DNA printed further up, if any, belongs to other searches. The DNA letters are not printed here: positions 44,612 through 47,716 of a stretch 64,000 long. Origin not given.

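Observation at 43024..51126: Candidate undescribed c-di-GMP-gated trans-envelope module: TPR / M48 protease / PilZ-TM-coiled-coil protein / M1-peptidase::Omp85 barrel / GT-C-TPR glycosyltransferase-like protein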

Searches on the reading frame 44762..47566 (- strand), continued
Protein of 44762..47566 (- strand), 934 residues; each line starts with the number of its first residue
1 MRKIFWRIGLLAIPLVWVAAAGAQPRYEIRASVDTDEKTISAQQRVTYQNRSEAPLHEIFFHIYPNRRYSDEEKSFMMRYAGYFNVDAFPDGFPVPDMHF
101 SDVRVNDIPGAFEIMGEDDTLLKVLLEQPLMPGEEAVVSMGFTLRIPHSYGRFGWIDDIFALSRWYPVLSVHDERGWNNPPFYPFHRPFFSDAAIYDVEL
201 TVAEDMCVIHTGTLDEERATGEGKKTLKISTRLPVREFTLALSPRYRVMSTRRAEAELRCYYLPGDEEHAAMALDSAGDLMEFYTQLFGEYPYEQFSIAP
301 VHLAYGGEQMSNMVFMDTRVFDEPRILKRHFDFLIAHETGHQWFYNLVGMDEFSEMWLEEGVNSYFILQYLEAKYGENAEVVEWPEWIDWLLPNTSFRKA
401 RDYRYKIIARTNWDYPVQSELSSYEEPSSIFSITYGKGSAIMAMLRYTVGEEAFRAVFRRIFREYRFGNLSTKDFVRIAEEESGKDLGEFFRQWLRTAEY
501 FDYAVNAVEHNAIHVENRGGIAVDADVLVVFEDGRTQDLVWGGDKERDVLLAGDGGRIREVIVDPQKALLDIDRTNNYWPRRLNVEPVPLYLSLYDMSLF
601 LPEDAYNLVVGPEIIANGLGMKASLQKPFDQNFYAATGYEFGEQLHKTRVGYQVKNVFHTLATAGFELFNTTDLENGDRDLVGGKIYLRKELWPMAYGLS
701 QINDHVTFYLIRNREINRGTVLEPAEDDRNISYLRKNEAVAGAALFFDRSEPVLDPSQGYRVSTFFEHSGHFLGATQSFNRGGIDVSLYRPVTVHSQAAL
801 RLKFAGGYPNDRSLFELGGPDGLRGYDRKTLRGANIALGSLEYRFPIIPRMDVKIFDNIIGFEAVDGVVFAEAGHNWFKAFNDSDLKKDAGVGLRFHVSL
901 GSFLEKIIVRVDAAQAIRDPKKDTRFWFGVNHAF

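Call 10: find_encoding_contigs(protein=P0118, flank=10000, max_places=2)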
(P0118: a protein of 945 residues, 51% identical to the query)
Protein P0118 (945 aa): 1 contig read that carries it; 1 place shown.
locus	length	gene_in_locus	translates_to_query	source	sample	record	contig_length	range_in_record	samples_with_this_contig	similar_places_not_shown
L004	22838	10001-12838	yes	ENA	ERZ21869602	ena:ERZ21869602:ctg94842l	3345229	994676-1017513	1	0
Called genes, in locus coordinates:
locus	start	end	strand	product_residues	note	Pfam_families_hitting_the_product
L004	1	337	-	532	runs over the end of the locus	-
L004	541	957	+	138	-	PF01894:YjbQ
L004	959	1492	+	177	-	PF03692:CxxCxxCC (weak)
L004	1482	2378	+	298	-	PF09924:LPG_synthase_C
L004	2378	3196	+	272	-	PF00929:RNase_T, PF13280:WYL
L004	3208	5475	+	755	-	PF04715:, PF00425:Chorismate_bind, PF01063:Aminotran_4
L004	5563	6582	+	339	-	-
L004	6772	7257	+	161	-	PF13404:HTH_AsnC-type (faint), PF13412:HTH_24 (weak), PF01037:AsnC_trans_reg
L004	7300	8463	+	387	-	PF00155:Aminotran_1_2, PF01276:OKR_DC_1 (weak)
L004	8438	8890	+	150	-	PF13181:TPR_8 (faint), PF13431:TPR_17 (faint), PF07719:TPR_2 (faint)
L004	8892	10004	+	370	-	PF16491:Peptidase_M48_N, PF01435:Peptidase_M48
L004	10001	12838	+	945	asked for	PF01433:Peptidase_M1, PF01103:Omp85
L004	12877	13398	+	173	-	-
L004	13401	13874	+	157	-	PF18415:HKR_ArcB_TM (weak)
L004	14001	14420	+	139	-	PF01894:YjbQ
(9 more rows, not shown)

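Call 14: find_related_loci(query=A1, collection=genome_contigs, flank=10000)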
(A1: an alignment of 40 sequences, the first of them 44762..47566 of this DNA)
Query A1 (934 aa) in genome_contigs; peptide patterns used: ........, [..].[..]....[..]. (x = any residue, [..] = any of these).
87 stretches matched a pattern; 63 encode a relative of the query (tblastn E <= 1e-3); 59 distinct loci.
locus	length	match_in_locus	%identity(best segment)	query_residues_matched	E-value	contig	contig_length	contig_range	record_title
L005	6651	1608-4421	56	1-934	0e+0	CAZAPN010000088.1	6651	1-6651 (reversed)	MAG TPA_asm: uncultured Planctomycetales bacterium isolate binchicken_co154_239 genome assembly, contig: NODE_25222_leng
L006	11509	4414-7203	56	10-934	0e+0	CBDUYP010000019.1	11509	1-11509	MAG TPA_asm: uncultured bacterium isolate SRR22302374_binner13_Refined_60 genome assembly, contig: ERZ26661914.3905, who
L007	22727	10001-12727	56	25-934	0e+0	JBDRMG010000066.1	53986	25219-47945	MAG: Candidatus Omnitrophota bacterium isolate MEGAHIT-group-1.82 k141_8808329, whole genome shotgun sequence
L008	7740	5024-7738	57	19-928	0e+0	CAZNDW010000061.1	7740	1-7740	MAG TPA_asm: uncultured Planctomycetales bacterium isolate binchicken_co21_435 genome assembly, contig: NODE_9576_length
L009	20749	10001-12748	56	19-934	0e+0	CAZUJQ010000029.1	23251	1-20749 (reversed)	MAG TPA_asm: uncultured Planctomycetales bacterium isolate binchicken_co21_390 genome assembly, contig: NODE_1049_length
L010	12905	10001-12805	54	5-934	0e+0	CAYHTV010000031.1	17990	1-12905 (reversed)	MAG TPA_asm: uncultured Planctomycetales bacterium isolate ERP119705_co15_632 genome assembly, contig: NODE_3115_length_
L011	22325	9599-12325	54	25-934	0e+0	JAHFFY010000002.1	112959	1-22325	MAG: Candidatus Omnitrophota bacterium isolate nzgw302 NODE_197_length_112960_cov_3.975071, whole genome shotgun sequenc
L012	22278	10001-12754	54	21-934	0e+0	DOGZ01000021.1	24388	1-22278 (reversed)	MAG TPA_asm: Candidatus Omnitrophota bacterium isolate UBA10174 contig_11454, whole genome shotgun sequence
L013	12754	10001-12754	55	7-920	0e+0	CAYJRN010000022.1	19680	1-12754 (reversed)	MAG TPA_asm: uncultured Planctomycetales bacterium isolate ERP125453_co1_226 genome assembly, contig: NODE_2715_length_1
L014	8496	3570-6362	54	1-934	0e+0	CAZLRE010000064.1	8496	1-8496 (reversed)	MAG TPA_asm: uncultured Planctomycetales bacterium isolate binchicken_co16_163 genome assembly, contig: NODE_13747_lengt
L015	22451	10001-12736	54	25-934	0e+0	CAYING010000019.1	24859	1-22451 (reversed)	MAG TPA_asm: uncultured Planctomycetales bacterium isolate ERP119705_co25_670 genome assembly, contig: NODE_1075_length_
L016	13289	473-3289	53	6-934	0e+0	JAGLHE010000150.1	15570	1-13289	MAG: Candidatus Omnitrophota bacterium isolate RS_10_7 ROV157_10.bin.7.fa_150, whole genome shotgun sequence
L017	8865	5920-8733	53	2-934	0e+0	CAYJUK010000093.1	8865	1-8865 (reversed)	MAG TPA_asm: uncultured Planctomycetales bacterium isolate ERP125453_co1_189 genome assembly, contig: NODE_9511_length_8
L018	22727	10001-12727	54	24-934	0e+0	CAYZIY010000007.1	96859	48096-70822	MAG TPA_asm: uncultured Planctomycetales bacterium isolate SRP141376_co2_271 genome assembly, contig: NODE_568_length_96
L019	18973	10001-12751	51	21-934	0e+0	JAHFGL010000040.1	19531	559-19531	MAG: Candidatus Omnitrophota bacterium isolate nzgw314 NODE_3144_length_19532_cov_5.004018, whole genome shotgun sequenc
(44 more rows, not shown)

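Call 26: predict_structure(alignment_id=A1)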
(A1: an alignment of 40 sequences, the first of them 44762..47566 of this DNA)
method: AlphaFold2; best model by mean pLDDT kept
length: 934 residues; sequences in the alignment: 40
mean_pLDDT: 85.7   pTM: 0.87
mean pLDDT of the five models: 85.7, 83.4, 83.4, 82.0, 80.7
residues with pLDDT >= 90: 489; 70-90: 325; 50-70: 89; < 50: 31
segments of 3 or more residues with pLDDT < 50: 14-21, 693-698, 752-754, 825-828, 881-883, 932-934
pLDDT, mean of each block of 10 residues (from residue 1): 65 45 84 97 97 93 91 81 79 89 93 91 94 95 95 94 95 88 64 95 97 94 94 94 98 90 96 97 92 95 91 95 94 96 92 89 96 94 87 87 89 86 74 91 95 95 93 96 95 91 93 94 93 93 93 85 93 94 94 85 94 87 95 93 86 91 89 72 83 50 76 60 60 65 81 61 85 75 87 87 83 63 51 75 89 88 90 70 66 88 81 78 71 47
secondary structure, 60 per line:
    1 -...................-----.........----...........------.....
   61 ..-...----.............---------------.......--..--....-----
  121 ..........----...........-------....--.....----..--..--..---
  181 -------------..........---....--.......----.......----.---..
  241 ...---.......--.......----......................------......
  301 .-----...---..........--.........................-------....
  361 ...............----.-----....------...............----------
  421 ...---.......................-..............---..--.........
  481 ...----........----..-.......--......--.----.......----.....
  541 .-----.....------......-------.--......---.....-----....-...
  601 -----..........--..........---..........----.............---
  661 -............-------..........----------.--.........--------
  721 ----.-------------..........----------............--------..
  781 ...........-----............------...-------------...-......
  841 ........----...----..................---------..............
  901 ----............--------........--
elements in order (helices of 4 or more, strands of 3 or more residues): H2-20 E26-34 E39-49 E56-62 H71-83 E99-105 E112-115 E121-130 E135-145 E153-156 E159-163 E194-203 E207-210 E213-219 E224-230 E239-243 E247-253 E256-262 H267-288 E295-301 E307-309 E313-317 H318-322 H325-347 H357-375 H386-389 H397-410 H427-449 H451-464 H472-483 H488-495 E503-509 E512-517 E525-531 E536-541 E547-551 E558-563 H574-577 E583-587 H593-596 E606-615 E618-627 E631-640 E645-657 E662-673 E681-690 E704-712 E739-748 E759-770 E779-791 E797-808 E815-817 E831-833 E835-848 E853-855 E860-877 E887-900 E905-916 E925-932

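Call 45: fold_search(model_id=the predicted structure, library=pdb)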
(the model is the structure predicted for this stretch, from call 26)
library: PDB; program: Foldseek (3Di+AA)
matches with E <= 10: 893; with E <= 0.001: 289
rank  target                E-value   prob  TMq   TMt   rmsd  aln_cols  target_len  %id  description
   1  7z28_A                1.5e-27  1.00  0.44  0.48   6.0       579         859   15  High-resolution crystal structure of ERAP1 with bound bestatin analogue inhibitor (released 2022-07-27)
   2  2yd0_A                2.6e-27  1.00  0.45  0.48   6.3       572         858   14  Crystal structure of the soluble domain of human endoplasmic reticulum aminopeptidase 1 ERAP1 (released 2011-04-13)
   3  7zyf_A                3.7e-27  1.00  0.45  0.49   6.3       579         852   15  Insulin regulated aminopeptidase (IRAP) in complex with a nanomolar alpha hydroxy beta amino acid based inhibitor. (released 2022-07-20)
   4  6t6r                  3.9e-27  1.00  0.44  0.48   6.1       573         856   15  Human endoplasmic reticulum aminopeptidase 1 (ERAP1) in complex with (4aR,5S,6R,8S,8aR)-5-(2-(Furan-3-yl)ethyl)-8-hydrox (released 2020-03-18)
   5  9gk6                  4.1e-27  1.00  0.44  0.48   6.1       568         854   15  ERAP1 in complex with 1-[2-(6-chloro-3-oxo-3,4-dihydro-2H-1,4-benzothiazin-4-yl)acetamido]cyclohexane-1-carboxylic acid (released 2025-01-22)
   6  5mj6_A                4.3e-27  1.00  0.44  0.47   6.0       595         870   14  Ligand-induced conformational change of Insulin-regulated aminopeptidase: insights on catalytic mechanism and active s (released 2017-04-05)
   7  6m8p_A                4.3e-27  1.00  0.44  0.48   5.9       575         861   15  Human ERAP1 bound to phosphinic pseudotripeptide inhibitor DG013 (released 2019-12-18)
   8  6ryf_A                6.0e-27  1.00  0.44  0.48   5.8       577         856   15  High-resolution crystal structure of ERAP1 in complex with 15mer phosphinic peptide (released 2019-12-18)
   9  6q4r_A                7.2e-27  1.00  0.44  0.48   5.9       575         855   15  High-resolution crystal structure of ERAP1 with bound phosphinic transition-state analogue inhibitor (released 2019-04-10)
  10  8cgp_B                7.9e-27  1.00  0.45  0.49   6.6       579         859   15  Insulin regulated aminopeptidase (IRAP) in complex with an allosteric aryl sulfonamide inhibitor (released 2024-01-31)
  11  9gjs                  1.2e-26  1.00  0.43  0.47   6.0       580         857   15  ERAP1 in complex with 1-[2-(6-bromo-3-oxo-3,4-dihydro-2H-1,4-benzoxazin-4-yl)acetamido]-4,4-difluorocyclohexane-1-carbox (released 2025-01-22)
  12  6rqx_A                1.3e-26  1.00  0.44  0.48   6.0       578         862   15  High-resolution crystal structure of ERAP1 in complex with 10mer phosphinic peptide (released 2019-12-18)
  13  9gjn_B                1.4e-26  1.00  0.45  0.48   6.7       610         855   14  ERAP1 in complex with 1-[2-(3-oxo-3,4-dihydro-2H-1,4-benzothiazin-4-yl)acetamido]cyclohexane-1-carboxylic acid (released 2025-01-22)
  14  9gjn_A                1.5e-26  1.00  0.44  0.48   5.9       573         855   15  ERAP1 in complex with 1-[2-(3-oxo-3,4-dihydro-2H-1,4-benzothiazin-4-yl)acetamido]cyclohexane-1-carboxylic acid (released 2025-01-22)
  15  8cgp_A                1.9e-26  1.00  0.45  0.49   7.6       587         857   15  Insulin regulated aminopeptidase (IRAP) in complex with an allosteric aryl sulfonamide inhibitor (released 2024-01-31)
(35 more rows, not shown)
